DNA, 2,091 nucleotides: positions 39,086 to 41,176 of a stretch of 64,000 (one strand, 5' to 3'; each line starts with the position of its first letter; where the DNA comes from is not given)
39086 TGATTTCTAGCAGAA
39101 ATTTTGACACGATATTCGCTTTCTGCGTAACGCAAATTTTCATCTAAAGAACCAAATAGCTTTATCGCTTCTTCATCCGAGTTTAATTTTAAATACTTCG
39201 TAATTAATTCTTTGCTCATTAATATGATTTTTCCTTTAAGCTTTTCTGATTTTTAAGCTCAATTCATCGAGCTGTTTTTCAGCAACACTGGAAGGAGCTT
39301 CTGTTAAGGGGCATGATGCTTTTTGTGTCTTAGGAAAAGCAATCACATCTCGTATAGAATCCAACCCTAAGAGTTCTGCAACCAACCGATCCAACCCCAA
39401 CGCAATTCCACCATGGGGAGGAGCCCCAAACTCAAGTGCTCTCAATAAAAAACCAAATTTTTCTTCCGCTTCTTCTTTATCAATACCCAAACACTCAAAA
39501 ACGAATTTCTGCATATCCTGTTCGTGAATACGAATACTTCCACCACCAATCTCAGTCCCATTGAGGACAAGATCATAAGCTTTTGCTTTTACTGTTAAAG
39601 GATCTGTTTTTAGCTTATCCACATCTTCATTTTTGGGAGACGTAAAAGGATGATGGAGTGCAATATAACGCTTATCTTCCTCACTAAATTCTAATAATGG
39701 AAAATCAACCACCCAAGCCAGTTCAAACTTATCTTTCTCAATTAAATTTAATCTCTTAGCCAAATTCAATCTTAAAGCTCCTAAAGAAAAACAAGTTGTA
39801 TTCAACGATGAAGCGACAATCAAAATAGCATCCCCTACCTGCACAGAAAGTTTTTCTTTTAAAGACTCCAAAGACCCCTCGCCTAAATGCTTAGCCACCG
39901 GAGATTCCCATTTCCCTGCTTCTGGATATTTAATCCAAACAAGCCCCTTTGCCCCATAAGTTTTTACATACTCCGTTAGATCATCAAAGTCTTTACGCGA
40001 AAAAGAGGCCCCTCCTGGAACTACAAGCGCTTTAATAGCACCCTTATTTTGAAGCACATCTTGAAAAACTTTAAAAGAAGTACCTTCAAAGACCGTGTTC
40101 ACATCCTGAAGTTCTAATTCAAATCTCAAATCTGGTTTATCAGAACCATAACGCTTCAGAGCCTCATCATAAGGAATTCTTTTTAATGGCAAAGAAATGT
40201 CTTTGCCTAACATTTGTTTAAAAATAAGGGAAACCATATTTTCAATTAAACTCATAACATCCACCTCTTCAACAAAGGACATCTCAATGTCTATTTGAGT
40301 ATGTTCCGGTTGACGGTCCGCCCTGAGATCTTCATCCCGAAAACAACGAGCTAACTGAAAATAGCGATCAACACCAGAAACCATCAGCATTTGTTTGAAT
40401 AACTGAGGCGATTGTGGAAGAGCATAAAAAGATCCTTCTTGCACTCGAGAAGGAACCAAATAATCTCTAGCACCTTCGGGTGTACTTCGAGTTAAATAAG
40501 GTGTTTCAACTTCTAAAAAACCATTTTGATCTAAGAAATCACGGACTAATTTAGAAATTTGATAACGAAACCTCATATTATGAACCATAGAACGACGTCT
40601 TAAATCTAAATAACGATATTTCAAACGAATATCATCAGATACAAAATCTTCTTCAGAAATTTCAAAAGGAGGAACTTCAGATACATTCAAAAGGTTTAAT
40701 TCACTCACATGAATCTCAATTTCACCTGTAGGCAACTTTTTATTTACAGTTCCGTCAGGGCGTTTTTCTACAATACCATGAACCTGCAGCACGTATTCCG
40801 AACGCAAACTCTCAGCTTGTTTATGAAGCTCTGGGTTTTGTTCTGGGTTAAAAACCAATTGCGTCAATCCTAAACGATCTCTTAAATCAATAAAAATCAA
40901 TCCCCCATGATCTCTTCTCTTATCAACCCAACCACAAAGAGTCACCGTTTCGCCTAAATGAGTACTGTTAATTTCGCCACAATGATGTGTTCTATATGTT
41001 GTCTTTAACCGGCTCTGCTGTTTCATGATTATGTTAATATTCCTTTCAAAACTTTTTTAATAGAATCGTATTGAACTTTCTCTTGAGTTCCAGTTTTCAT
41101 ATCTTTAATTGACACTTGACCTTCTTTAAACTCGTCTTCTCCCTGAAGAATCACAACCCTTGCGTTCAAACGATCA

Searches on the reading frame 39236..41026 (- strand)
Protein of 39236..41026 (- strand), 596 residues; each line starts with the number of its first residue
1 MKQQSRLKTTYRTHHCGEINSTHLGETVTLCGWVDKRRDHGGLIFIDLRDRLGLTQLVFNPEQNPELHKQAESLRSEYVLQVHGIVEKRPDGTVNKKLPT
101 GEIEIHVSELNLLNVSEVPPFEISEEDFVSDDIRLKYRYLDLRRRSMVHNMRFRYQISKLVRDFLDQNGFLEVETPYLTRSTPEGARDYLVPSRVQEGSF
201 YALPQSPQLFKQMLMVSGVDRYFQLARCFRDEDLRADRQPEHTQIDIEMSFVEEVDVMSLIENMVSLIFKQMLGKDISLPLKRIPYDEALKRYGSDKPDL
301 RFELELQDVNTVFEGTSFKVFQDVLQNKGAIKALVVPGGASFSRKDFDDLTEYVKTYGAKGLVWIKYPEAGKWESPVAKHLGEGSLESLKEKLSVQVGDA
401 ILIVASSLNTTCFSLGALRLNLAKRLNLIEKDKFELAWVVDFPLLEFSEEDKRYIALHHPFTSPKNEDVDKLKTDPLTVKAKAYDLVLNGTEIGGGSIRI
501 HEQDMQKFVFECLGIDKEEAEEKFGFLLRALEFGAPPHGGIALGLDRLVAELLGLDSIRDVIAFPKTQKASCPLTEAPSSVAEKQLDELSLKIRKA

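Call 28: search_protein_families(library=pfam, proteins=[window:39236-41026:-], max_evalue=0.00001)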
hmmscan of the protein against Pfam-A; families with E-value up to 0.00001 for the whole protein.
window:39236-41026:- (596 aa): 3 families
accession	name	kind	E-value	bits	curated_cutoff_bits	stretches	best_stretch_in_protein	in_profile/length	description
PF00152.25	tRNA-synt_2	-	3.4e-124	414.3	25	1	131-568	2-308/308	tRNA synthetases class II (D, K and N)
PF02938.19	GAD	-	1.7e-22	79.9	23.4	1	321-412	1-92/95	GAD domain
PF01336.31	tRNA_anti-codon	-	2.1e-18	66.5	27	1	28-113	1-75/75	OB-fold nucleic acid binding domain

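Call 70: find_homologous_proteins(query=window:39236-41026:-, max_evalue=1e-100)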
Query window:39236-41026:- (596 aa): 8000 proteins with E <= 1e-100 among 8000 candidates; the best 120 are listed.
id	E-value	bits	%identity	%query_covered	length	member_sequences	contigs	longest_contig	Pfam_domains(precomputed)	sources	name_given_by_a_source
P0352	0.0e+0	1345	100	100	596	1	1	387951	PF01336.32,PF02938.20,PF00152.26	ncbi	-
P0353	1.4e-288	976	71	99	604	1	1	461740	PF01336.32,PF02938.20,PF00152.26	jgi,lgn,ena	-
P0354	1.1e-283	960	69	99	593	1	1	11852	PF01336.32,PF02938.20,PF00152.26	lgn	-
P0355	1.5e-270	917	67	99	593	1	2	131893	PF01336.32,PF02938.20,PF00152.26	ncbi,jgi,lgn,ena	-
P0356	5.2e-268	908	66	99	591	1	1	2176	PF01336.32,PF02938.20,PF00152.26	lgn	-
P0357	2.7e-267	906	66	99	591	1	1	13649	PF01336.32,PF02938.20,PF00152.26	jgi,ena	-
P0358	6.3e-264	895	66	98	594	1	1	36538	PF01336.32,PF02938.20,PF00152.26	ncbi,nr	ncbi:MAG: aspartate--tRNA ligase [Candidatus Omnitrophica bacterium]|nr:aspartate--tRNA ligase [Cand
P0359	1.3e-256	871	64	98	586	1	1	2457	PF01336.32,PF02938.20,PF00152.26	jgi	-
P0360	4.9e-254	862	63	98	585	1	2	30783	PF01336.32,PF02938.20,PF00152.26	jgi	jgi:aspartyl-tRNA synthetase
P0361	4.3e-253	859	64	98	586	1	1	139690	PF01336.32,PF02938.20,PF00152.26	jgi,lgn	jgi:aspartyl-tRNA synthetase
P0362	5.9e-253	859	64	98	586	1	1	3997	PF01336.32,PF02938.20,PF00152.26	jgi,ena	-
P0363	2.8e-250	850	63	98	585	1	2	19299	PF01336.32,PF02938.20,PF00152.26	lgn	-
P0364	1.7e-249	847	63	98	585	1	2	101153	PF01336.32,PF02938.20,PF00152.26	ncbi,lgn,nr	ncbi:MAG: aspartate--tRNA ligase [Candidatus Omnitrophica bacterium]|nr:aspartate--tRNA ligase [Cand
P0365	1.1e-248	844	61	98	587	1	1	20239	PF01336.32,PF02938.20,PF00152.26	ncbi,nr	ncbi:MAG: aspartate--tRNA ligase [Candidatus Omnitrophica bacterium]|nr:aspartate--tRNA ligase [Cand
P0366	1.4e-248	844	63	97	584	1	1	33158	PF01336.32,PF02938.20,PF00152.26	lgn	-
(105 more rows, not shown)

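Call 71: find_encoding_contigs(protein=P0352, flank=10000, max_places=2)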
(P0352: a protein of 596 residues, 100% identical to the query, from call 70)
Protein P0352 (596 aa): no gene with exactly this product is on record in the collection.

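Call 73: list_cluster_members(proteins=[P0352, P0353, P0355])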
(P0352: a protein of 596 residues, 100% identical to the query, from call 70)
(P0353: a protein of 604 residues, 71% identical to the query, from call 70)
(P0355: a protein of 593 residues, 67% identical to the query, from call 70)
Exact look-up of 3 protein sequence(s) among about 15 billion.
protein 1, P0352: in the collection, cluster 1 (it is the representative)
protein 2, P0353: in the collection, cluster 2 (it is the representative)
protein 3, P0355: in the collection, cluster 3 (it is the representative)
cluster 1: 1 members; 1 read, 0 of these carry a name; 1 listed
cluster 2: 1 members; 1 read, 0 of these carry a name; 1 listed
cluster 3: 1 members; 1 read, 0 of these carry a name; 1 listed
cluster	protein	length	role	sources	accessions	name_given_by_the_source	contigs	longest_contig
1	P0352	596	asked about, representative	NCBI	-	-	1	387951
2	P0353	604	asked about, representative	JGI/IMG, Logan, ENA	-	-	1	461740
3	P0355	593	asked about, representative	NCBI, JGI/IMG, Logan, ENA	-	-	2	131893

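Call 74: find_encoding_contigs(protein=P0353, flank=10000, max_places=2)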
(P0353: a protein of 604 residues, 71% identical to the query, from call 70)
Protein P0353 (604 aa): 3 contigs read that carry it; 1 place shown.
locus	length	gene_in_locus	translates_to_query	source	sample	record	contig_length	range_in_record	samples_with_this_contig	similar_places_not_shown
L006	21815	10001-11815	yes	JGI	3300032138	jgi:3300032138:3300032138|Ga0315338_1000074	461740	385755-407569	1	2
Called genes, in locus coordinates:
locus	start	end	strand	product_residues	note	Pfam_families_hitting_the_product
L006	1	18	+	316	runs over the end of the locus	PF02603:Hpr_kinase_N, PF07475:Hpr_kinase_C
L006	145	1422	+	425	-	PF01933:CofD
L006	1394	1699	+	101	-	PF00381:PTS-HPr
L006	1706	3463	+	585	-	PF05524:PEP-utilisers_N, PF00391:PEP-utilizers, PF02896:PEP-utilizers_C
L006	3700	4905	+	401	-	PF00438:S-AdoMet_synt_N, PF02772:S-AdoMet_synt_M, PF02773:S-AdoMet_synt_C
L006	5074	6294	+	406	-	PF05221:AdoHcyase, PF00670:AdoHcyase_NAD, PF02826:2-Hacid_dh_C, PF07991:KARI_N (weak)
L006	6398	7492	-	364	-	PF03739:LptF_LptG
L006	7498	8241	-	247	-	PF18912:DZR_2, PF00156:Pribosyltran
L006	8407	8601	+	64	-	PF01165:Ribosomal_S21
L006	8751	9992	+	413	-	PF13393:tRNA-synt_His, PF00587:tRNA-synt_2b, PF03129:HGTP_anticodon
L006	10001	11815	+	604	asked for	PF01336:tRNA_anti-codon, PF00152:tRNA-synt_2, PF02938:GAD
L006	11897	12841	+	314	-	PF02562:PhoH, PF13245:AAA_19 (weak), PF13604:AAA_30 (weak)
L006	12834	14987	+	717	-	PF07697:7TMR-HDED, PF07698:7TM-7TMR_HD, PF01966:HD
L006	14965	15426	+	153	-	PF02130:YbeY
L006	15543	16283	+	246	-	PF11967:RecO_N, PF02565:RecO_C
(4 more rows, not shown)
